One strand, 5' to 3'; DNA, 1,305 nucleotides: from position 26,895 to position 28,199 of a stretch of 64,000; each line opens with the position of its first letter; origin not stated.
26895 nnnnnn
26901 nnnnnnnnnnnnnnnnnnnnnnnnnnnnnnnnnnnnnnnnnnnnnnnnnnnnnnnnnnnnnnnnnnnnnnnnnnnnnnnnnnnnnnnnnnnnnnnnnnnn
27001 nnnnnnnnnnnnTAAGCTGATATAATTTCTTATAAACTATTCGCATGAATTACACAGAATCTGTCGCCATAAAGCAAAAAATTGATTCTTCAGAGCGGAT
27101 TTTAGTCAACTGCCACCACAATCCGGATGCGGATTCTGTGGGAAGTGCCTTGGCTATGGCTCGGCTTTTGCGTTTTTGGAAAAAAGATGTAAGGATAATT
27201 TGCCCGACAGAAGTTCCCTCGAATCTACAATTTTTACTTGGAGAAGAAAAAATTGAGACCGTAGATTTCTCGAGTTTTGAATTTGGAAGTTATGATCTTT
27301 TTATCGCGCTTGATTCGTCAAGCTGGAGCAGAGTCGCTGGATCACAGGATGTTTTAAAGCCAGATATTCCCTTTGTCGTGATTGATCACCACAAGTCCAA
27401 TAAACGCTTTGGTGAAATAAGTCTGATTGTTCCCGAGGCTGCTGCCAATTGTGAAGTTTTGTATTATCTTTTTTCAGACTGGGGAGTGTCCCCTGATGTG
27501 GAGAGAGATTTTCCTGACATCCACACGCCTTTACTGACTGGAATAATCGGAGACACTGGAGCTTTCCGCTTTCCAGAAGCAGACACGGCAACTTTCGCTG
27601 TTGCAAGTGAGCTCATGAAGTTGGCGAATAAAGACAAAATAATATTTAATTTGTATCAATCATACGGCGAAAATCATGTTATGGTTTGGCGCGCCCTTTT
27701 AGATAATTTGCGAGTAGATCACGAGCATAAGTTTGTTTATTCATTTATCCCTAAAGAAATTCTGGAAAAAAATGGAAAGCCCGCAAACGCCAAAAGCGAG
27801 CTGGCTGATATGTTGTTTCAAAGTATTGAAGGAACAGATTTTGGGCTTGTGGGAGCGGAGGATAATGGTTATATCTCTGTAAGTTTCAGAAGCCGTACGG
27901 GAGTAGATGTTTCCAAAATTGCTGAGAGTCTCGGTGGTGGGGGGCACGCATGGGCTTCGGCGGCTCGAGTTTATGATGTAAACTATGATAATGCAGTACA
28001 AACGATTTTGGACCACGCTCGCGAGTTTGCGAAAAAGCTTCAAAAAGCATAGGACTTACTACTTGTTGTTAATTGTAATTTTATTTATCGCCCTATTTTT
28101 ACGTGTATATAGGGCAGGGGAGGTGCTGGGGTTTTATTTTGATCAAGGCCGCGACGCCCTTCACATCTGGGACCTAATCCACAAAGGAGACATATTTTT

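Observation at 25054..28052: Three tandem, diverged NrnA-like DHH/DHHA1 phosphoesterase genes embedded in the glycosylation cluster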

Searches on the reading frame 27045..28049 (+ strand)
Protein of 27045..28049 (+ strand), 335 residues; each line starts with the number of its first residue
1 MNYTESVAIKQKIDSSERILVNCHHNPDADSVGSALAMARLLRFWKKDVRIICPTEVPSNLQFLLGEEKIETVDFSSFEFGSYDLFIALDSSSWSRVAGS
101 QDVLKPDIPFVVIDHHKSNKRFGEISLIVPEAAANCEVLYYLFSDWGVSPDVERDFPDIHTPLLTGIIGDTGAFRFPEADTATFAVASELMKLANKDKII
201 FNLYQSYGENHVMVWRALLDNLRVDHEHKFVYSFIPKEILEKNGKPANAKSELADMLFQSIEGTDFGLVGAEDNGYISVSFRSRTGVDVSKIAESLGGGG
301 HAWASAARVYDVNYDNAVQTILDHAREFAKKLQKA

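Call 3: search_protein_families(library=pfam, proteins=[window:27045-28049:+], max_evalue=0.01)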
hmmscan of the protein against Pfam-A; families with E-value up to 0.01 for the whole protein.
window:27045-28049:+ (335 aa): 2 families
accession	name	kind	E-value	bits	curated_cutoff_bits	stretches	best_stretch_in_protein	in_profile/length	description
PF01368.27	DHH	-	1.5e-16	61.2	28.1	1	18-148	1-104/125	DHH family, N-terminal domain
PF02272.25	DHHA1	-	2.7e-11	44.3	25.9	1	229-330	3-101/102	DHHA1 domain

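Call 4: search_protein_families(library=ncbifam, proteins=[window:27045-28049:+], max_evalue=0.01)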
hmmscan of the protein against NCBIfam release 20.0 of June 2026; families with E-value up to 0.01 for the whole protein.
window:27045-28049:+ (335 aa): 10 families
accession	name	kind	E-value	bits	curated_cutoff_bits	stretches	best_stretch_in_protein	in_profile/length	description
NF053633.1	OlncasPapPhNrnA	equivalog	4.3e-19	68.6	350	1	6-322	6-308/317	bifunctional oligoribonuclease/PAP phosphatase NrnA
NF011110.0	PRK14538.1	equivalog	4.3e-11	41.7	707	1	79-321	442-674/838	putative bifunctional signaling protein/50S ribosomal protein L9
NF041569.1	A-tRNAntase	equivalog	1.1e-09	37.2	1440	1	71-313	53-289/880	A-adding tRNA nucleotidyltransferase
NF003877.0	PRK05427.1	equivalog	1.4e-09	37.8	283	1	18-197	3-175/308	manganese-dependent inorganic pyrophosphatase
NF011445.0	PRK14869.2-1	equivalog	2e-08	33.1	483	2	17-43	3-29/548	putative manganese-dependent inorganic diphosphatase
NF011443.0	PRK14869.1-5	equivalog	2.8e-07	29.4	335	1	16-47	3-34/546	putative manganese-dependent inorganic diphosphatase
NF011440.0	PRK14869.1-2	equivalog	8.8e-07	27.9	746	1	19-46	4-31/541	putative manganese-dependent inorganic diphosphatase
NF011442.0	PRK14869.1-4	equivalog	0.00074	18.1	400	0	17-49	4-36/543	putative manganese-dependent inorganic diphosphatase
NF011449.0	PRK14869.2-5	equivalog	0.0055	15.8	411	0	18-70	3-56/451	putative manganese-dependent inorganic diphosphatase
TIGR00644.1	recJ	equivalog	0.0063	14.8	396.9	0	9-129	47-157/546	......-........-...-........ exonuclease RecJ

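Call 8: search_solved_structures(query=window:27045-28049:+, max_evalue=0.001)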
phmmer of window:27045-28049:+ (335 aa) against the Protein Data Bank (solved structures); distinct sequences matched with E-value up to 0.001: 24.
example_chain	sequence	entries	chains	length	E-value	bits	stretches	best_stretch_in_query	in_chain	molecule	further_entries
8ioo_A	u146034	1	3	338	1.3e-25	93.9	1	19-311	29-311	RecJ-like protein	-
5o1u_A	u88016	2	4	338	3.9e-25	92.4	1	13-326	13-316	Phosphodiesterase | TmPDE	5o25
5o4z_A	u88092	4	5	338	9.2e-24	87.8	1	13-326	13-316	DHH/DHHA1-type phosphodiesterase TM1595 | phosphodiesterase TM1595 | phosphodiesterase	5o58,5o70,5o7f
3dev_A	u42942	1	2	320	2.2e-22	83.3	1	9-313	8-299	SH1221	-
3w5w_A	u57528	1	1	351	3.8e-22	82.5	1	14-330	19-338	Putative exopolyphosphatase-related protein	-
4py9_A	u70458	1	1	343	3.9e-22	82.5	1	14-330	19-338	Putative exopolyphosphatase-related protein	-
5j21_A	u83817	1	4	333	4.3e-21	79.1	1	13-319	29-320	Bifunctional oligoribonuclease and PAP phosphatase NrnA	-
4ls9_A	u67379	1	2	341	1e-20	77.8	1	16-308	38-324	DHH family protein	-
5ipp_A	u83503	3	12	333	1.1e-19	74.5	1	13-319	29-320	Bifunctional oligoribonuclease and PAP phosphatase NrnA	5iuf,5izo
8iu7_A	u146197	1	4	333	1.6e-19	73.9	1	10-309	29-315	Bifunctional oligoribonuclease and PAP phosphatase NrnA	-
9r7o_A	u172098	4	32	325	4.4e-19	72.5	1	19-311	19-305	DHH family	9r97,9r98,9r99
5jju_A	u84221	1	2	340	5.5e-18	68.8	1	11-318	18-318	Uncharacterized protein Rv2837c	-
9wbu_B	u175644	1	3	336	5.6e-18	68.8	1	11-318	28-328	Bifunctional oligoribonuclease and PAP phosphatase NrnA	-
5cet_A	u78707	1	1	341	5.6e-18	68.8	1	11-318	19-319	Bifunctional oligoribonuclease and PAP phosphatase NrnA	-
5xsi_A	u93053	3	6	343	1.1e-10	44.8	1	7-321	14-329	Phosphodiesterase acting on cyclic dinucleotides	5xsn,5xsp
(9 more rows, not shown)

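Call 19: find_homologous_proteins(query=window:27045-28049:+, max_evalue=1e-10)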
Query window:27045-28049:+ (335 aa): 1774 proteins with E <= 1e-10 among 5103 candidates; the best 120 are listed.
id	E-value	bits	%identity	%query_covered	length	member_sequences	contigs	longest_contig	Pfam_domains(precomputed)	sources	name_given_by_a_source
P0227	5.6e-223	757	100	100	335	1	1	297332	PF01368.28,PF02272.25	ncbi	-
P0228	1.0e-190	651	83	100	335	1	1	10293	PF01368.28,PF02272.25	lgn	-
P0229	3.1e-156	538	71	99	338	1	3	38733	PF01368.28,PF02272.25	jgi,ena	-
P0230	7.6e-154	530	68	100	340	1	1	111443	PF01368.28,PF02272.25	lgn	-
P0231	2.0e-152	526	70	99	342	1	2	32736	PF01368.28,PF02272.25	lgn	-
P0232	6.9e-152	524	71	99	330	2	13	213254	PF01368.28,PF02272.25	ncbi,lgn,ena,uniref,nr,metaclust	ncbi:hypothetical protein A2803_02675 [Candidatus Woesebacteria bacterium RIFCSPHIGHO2_01_FULL_44_21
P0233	8.0e-152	524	69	99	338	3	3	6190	PF01368.28,PF02272.25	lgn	-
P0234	4.8e-151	521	69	99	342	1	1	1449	PF01368.28,PF02272.25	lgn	-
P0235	1.8e-150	519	68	99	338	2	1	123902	PF01368.28,PF02272.25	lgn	-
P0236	1.0e-149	517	67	100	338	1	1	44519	PF01368.28,PF02272.25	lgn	-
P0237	9.6e-149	513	66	100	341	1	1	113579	PF01368.28,PF02272.25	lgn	-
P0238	2.9e-147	509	66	99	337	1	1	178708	PF01368.28,PF02272.25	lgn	-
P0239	6.3e-147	507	67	99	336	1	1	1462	PF01368.28,PF02272.25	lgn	-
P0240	3.8e-146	505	66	99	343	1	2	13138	PF01368.28,PF02272.25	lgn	-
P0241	6.9e-146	504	68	99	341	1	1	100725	PF01368.28,PF02272.25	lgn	-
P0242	2.6e-145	502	65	99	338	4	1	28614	PF01368.28,PF02272.25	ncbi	-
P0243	1.2e-143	497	64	100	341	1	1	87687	PF01368.28,PF02272.25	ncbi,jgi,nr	ncbi:bifunctional oligoribonuclease/PAP phosphatase NrnA [Candidatus Microgenomates bacterium]|nr:MA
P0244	2.2e-142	493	65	99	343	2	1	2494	PF01368.28,PF02272.25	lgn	-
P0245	1.7e-139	483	65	99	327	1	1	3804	PF01368.28,PF02272.25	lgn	-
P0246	2.7e-139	482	66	99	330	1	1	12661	PF01368.28,PF02272.25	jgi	jgi:phosphoesterase RecJ-like protein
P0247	1.9e-137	476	64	99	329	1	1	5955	PF01368.28,PF02272.25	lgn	-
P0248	1.8e-135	470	64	100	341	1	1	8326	PF01368.28,PF02272.25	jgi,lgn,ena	-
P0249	4.7e-133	462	64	99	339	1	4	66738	PF01368.28,PF02272.25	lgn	-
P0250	7.5e-133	461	63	99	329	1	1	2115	PF01368.28,PF02272.25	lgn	-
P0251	9.3e-133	461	65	93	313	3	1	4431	PF01368.28,PF02272.25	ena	-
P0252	3.8e-132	459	62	99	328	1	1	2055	PF01368.28,PF02272.25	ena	-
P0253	2.2e-129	450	60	100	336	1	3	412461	PF01368.28,PF02272.25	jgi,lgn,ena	-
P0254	2.9e-129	449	60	98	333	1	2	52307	PF01368.28,PF02272.25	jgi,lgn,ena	-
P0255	3.7e-129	449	65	91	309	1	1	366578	PF01368.28,PF02272.25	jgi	-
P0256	2.4e-127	443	60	99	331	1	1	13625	PF01368.28,PF02272.25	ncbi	-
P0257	5.7e-127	442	59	98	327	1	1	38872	PF01368.28,PF02272.25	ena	-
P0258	5.9e-127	442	60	98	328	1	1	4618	PF01368.28,PF02272.25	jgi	-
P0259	1.5e-126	440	59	98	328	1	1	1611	PF01368.28,PF02272.25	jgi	-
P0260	2.1e-126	440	60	98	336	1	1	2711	PF01368.28,PF02272.25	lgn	-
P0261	3.0e-125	436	58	99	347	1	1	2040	PF01368.28,PF02272.25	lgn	-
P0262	1.6e-124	434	58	99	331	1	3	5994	PF01368.28,PF02272.25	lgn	-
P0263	1.5e-115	404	56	99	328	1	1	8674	PF01368.28,PF02272.25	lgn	-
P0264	3.3e-113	397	58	99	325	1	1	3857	PF01368.28,PF02272.25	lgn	-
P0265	8.4e-112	392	54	99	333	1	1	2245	PF01368.28,PF02272.25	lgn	-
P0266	3.3e-110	387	54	99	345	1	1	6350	PF01368.28,PF02272.25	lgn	-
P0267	4.3e-109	383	53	99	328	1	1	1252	PF01368.28,PF02272.25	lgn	-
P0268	4.4e-109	383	54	99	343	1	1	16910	PF01368.28,PF02272.25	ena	-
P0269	5.4e-109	383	52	99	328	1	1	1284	PF01368.28,PF02272.25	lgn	-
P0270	5.2e-105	370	50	100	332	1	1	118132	PF01368.28,PF02272.25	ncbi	-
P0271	5.0e-104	366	54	98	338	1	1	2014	PF01368.28,PF02272.25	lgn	-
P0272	8.5e-104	366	52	100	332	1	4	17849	PF01368.28,PF02272.25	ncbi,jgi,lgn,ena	-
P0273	9.8e-104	366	52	98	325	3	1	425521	PF01368.28,PF02272.25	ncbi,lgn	-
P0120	8.8e-103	362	51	100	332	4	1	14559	PF01368.28,PF02272.25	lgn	-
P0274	1.9e-102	361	51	100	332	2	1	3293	PF01368.28,PF02272.25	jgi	-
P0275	3.0e-100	354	52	99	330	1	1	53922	PF01368.28,PF02272.25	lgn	-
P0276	8.1e-98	346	50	99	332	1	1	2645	PF01368.28,PF02272.25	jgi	-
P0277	1.1e-97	346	49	99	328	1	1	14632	PF01368.28,PF02272.25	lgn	-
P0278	1.5e-97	345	50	100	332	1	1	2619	PF01368.28,PF02272.25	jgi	jgi:bifunctional oligoribonuclease and PAP phosphatase NrnA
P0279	5.0e-97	343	47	100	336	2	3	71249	PF01368.28,PF02272.25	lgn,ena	-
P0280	2.0e-96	341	48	100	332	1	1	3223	PF01368.28,PF02272.25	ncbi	-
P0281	9.5e-96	339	48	99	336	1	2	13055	PF01368.28,PF02272.25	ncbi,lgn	-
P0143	7.4e-93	330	50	99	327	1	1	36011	PF01368.28,PF02272.25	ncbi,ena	-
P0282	1.0e-92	329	48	99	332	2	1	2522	PF01368.28,PF02272.25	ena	-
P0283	1.2e-92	329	48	99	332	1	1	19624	PF01368.28,PF02272.25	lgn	-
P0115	4.5e-92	327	45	99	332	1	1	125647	PF01368.28,PF02272.25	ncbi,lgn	ncbi:MAG TPA: bifunctional oligoribonuclease/PAP phosphatase NrnA [Patescibacteria group bacterium]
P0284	6.2e-92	327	48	96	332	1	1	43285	PF01368.28,PF02272.25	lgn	-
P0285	9.1e-92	326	48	96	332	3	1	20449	PF01368.28,PF02272.25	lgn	-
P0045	9.5e-92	326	48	99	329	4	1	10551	PF01368.28,PF02272.25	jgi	jgi:phosphoesterase RecJ-like protein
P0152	2.9e-91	325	45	99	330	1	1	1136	PF01368.28,PF02272.25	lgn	-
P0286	3.5e-91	324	48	96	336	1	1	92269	PF01368.28,PF02272.25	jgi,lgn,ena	-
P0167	5.6e-91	324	46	99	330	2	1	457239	PF01368.28,PF02272.25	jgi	jgi:phosphoesterase RecJ-like protein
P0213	6.3e-91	323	47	99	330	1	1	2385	PF01368.28,PF02272.25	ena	-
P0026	8.8e-91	323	51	99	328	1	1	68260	PF01368.28,PF02272.25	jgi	jgi:phosphoesterase RecJ-like protein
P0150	1.3e-90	322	47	99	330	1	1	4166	PF01368.28,PF02272.25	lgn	-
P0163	1.6e-90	322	46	99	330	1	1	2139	PF01368.28,PF02272.25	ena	-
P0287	2.3e-90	322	48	99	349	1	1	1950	PF01368.28,PF02272.25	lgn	-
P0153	5.1e-90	320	46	99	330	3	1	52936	PF01368.28,PF02272.25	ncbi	-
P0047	5.6e-90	320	46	99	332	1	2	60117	PF01368.28,PF02272.25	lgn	-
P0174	5.7e-90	320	48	99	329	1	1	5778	PF01368.28,PF02272.25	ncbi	-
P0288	2.2e-89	318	47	99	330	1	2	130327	PF01368.28,PF02272.25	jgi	jgi:bifunctional oligoribonuclease and PAP phosphatase NrnA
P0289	1.1e-88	316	46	99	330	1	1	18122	PF01368.28,PF02272.25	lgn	-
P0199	1.5e-88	316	47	99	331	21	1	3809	PF01368.28,PF02272.25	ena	-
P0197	2.8e-88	315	47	99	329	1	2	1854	PF01368.28,PF02272.25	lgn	-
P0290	4.9e-88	314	46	99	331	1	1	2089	PF01368.28,PF02272.25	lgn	-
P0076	5.6e-88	314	44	99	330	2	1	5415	PF01368.28,PF02272.25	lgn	-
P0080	8.6e-88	313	45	99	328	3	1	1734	PF01368.28,PF02272.25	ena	-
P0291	9.8e-88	313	46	99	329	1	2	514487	PF01368.28,PF02272.25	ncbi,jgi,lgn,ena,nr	ncbi:MAG TPA: bifunctional oligoribonuclease/PAP phosphatase NrnA [Patescibacteria group bacterium]|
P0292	2.4e-87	312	44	100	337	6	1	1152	PF01368.28,PF02272.25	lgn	-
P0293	3.2e-87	311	47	99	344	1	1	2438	PF01368.28,PF02272.25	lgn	-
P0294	9.1e-87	310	47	99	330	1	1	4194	PF01368.28,PF02272.25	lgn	-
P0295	9.2e-87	310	46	99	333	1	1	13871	PF01368.28,PF02272.25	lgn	-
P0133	9.7e-87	310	46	99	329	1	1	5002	PF01368.28,PF02272.25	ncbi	-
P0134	1.0e-86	310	46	99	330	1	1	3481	PF01368.28,PF02272.25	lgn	-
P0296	1.4e-86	309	46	99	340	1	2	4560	PF01368.28,PF02272.25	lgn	-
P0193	2.1e-86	309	47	99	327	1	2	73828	PF01368.28,PF02272.25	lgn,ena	-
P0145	2.2e-86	309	45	99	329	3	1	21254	PF01368.28,PF02272.25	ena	-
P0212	3.8e-86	308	46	99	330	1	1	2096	PF01368.28,PF02272.25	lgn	-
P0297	4.3e-86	308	44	99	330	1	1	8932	PF01368.28,PF02272.25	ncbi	-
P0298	5.3e-86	307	46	99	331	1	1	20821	PF01368.28,PF02272.25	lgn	-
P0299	6.5e-86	307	44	99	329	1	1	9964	PF01368.28,PF02272.25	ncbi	-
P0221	7.9e-86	307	47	99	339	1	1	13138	PF01368.28,PF02272.25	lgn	-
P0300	1.1e-85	306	47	99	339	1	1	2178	PF01368.28,PF02272.25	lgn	-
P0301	1.3e-85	306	46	99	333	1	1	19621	PF01368.28,PF02272.25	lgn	-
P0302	1.3e-85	306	44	99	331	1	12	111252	PF01368.28,PF02272.25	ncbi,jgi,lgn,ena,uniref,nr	ncbi:hypothetical protein A2630_01815 [Candidatus Woesebacteria bacterium RIFCSPHIGHO2_01_FULL_44_10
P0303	1.3e-85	306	45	99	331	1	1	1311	PF01368.28,PF02272.25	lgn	-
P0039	1.4e-85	306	46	99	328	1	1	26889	PF01368.28,PF02272.25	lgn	-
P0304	1.4e-85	306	46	99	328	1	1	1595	PF01368.28,PF02272.25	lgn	-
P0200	2.3e-85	305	46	100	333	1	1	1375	PF01368.28,PF02272.25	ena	-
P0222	2.6e-85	305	44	98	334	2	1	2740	PF01368.28,PF02272.25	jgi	jgi:phosphoesterase RecJ-like protein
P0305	3.4e-85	305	46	99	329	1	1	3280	PF01368.28,PF02272.25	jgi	-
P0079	3.5e-85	305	47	99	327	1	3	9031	PF01368.28,PF02272.25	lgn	-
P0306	3.6e-85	305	47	98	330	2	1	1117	PF01368.28,PF02272.25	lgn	-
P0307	3.7e-85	304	46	99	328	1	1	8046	PF01368.28,PF02272.25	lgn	-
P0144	3.9e-85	304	46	99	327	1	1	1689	PF01368.28,PF02272.25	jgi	jgi:phosphoesterase RecJ-like protein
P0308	4.8e-85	304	46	99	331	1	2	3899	PF01368.28,PF02272.25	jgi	jgi:bifunctional oligoribonuclease and PAP phosphatase NrnA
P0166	1.1e-84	303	45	99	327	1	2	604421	PF01368.28,PF02272.25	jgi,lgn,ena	jgi:phosphoesterase RecJ-like protein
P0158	1.2e-84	303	46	99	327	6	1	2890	PF01368.28,PF02272.25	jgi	jgi:phosphoesterase RecJ-like protein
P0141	1.3e-84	303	45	99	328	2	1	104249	PF01368.28,PF02272.25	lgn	-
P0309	1.4e-84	303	44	99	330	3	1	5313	PF01368.28,PF02272.25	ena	-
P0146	1.4e-84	303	45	99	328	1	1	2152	PF01368.28,PF02272.25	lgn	-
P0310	1.8e-84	302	47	99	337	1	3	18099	PF01368.28,PF02272.25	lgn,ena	-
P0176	2.3e-84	302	46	99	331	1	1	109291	PF01368.28,PF02272.25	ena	-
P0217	2.4e-84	302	46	99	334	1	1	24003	PF01368.28,PF02272.25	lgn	-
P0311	2.4e-84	302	47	100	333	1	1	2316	PF01368.28,PF02272.25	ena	-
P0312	2.6e-84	302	46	99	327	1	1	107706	PF01368.28,PF02272.25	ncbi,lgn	-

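Call 47: find_encoding_contigs(protein=P0253, flank=8000, max_places=1)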
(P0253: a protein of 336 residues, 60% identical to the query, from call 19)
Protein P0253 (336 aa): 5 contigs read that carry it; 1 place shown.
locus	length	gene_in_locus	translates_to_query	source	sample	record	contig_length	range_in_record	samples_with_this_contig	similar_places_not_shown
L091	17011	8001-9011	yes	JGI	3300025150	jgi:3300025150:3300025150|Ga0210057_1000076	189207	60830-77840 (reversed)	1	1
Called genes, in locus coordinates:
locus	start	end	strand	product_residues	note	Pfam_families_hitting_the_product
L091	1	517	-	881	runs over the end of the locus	PF02366:PMT, PF13231:PMT_2, PF01270:Glyco_hydro_8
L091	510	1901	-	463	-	PF13506:Glyco_transf_21, PF13641:Glyco_tranf_2_3, PF00535:Glycos_transf_2 (weak), PF13632:Glyco_trans_2_3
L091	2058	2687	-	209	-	PF01746:tRNA_m1G_MT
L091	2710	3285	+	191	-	PF04893:Yip1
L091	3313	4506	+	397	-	PF00535:Glycos_transf_2, PF04138:GtrA_DPMS_TM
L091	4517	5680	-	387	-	-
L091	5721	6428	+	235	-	PF00535:Glycos_transf_2, PF13641:Glyco_tranf_2_3 (weak)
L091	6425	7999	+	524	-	PF13231:PMT_2 (weak)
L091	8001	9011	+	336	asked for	PF01368:DHH, PF02272:DHHA1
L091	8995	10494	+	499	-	-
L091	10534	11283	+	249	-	PF00535:Glycos_transf_2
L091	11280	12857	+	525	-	PF02366:PMT (weak), PF13231:PMT_2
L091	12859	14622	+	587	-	PF10131:PTPS_related (weak)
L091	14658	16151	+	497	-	PF01943:Polysacc_synt, PF13440:Polysacc_synt_3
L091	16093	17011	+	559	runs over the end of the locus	-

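Call 48: find_encoding_contigs(protein=P0257, flank=8000, max_places=1)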
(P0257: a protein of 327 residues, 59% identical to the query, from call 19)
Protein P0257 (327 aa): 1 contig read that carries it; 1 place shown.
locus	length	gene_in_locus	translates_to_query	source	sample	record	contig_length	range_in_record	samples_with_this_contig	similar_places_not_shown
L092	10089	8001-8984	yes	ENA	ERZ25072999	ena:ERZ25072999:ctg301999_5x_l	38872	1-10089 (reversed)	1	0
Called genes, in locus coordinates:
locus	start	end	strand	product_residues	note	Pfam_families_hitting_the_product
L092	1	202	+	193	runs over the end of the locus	PF04893:Yip1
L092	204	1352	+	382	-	PF00535:Glycos_transf_2, PF04138:GtrA_DPMS_TM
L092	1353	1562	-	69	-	-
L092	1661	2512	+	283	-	-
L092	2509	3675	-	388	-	-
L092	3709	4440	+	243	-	PF00535:Glycos_transf_2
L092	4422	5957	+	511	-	PF13231:PMT_2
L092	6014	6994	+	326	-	PF01368:DHH, PF02272:DHHA1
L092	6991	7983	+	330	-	PF01368:DHH, PF02272:DHHA1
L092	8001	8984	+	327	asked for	PF01368:DHH, PF02272:DHHA1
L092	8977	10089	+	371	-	?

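Call 49: find_encoding_contigs(protein=P0240, flank=8000, max_places=1)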
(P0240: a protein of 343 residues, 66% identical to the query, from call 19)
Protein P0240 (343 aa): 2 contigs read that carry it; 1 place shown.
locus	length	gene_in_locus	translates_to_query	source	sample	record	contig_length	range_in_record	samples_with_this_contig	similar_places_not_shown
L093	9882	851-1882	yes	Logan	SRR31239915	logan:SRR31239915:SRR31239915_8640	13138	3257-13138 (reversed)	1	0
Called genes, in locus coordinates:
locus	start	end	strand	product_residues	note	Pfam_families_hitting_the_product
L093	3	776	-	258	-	?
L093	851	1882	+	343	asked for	PF01368:DHH, PF02272:DHHA1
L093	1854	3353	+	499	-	PF13231:PMT_2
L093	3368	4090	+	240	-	PF00535:Glycos_transf_2, PF10111:Glyco_tranf_2_2 (weak)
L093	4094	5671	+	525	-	PF02366:PMT (weak), PF13231:PMT_2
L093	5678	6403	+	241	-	PF00535:Glycos_transf_2, PF10111:Glyco_tranf_2_2 (weak), PF13641:Glyco_tranf_2_3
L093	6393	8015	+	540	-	PF10131:PTPS_related (weak)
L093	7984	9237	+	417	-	PF09594:GT87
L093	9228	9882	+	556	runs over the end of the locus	PF10131:PTPS_related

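Call 69: search_protein_families(library=padloc, proteins=[window:27045-28049:+], max_evalue=0.01)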
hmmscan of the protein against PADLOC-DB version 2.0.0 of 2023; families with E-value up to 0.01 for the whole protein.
window:27045-28049:+ (335 aa): 0 families

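Call 71: predict_structure(alignment_id=A3)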
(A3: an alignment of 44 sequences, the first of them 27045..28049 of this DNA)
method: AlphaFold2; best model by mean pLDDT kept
length: 335 residues; sequences in the alignment: 44
mean_pLDDT: 94.4   pTM: 0.90
mean pLDDT of the five models: 94.4, 94.3, 94.1, 93.6, 92.1
residues with pLDDT >= 90: 294; 70-90: 37; 50-70: 4; < 50: 0
segments of 3 or more residues with pLDDT < 50: none
pLDDT, mean of each block of 10 residues (from residue 1): 95 98 95 98 97 95 94 96 98 93 94 96 97 97 92 80 97 90 96 96 92 97 98 97 92 92 97 93 94 92 92 94 98 83
secondary structure, 60 per line:
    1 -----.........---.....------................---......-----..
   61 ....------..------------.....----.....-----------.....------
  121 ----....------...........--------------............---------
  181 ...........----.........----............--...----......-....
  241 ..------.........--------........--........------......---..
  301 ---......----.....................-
elements in order: H6-14 E18-22 H29-44 E48-53 H59-64 E85-89 H94-98 E110-114 E125-128 H135-145 H160-171 H181-191 H196-204 H209-220 E223-225 E230-235 H237-242 H249-257 E266-273 E276-283 H290-295 E304-309 H314-334
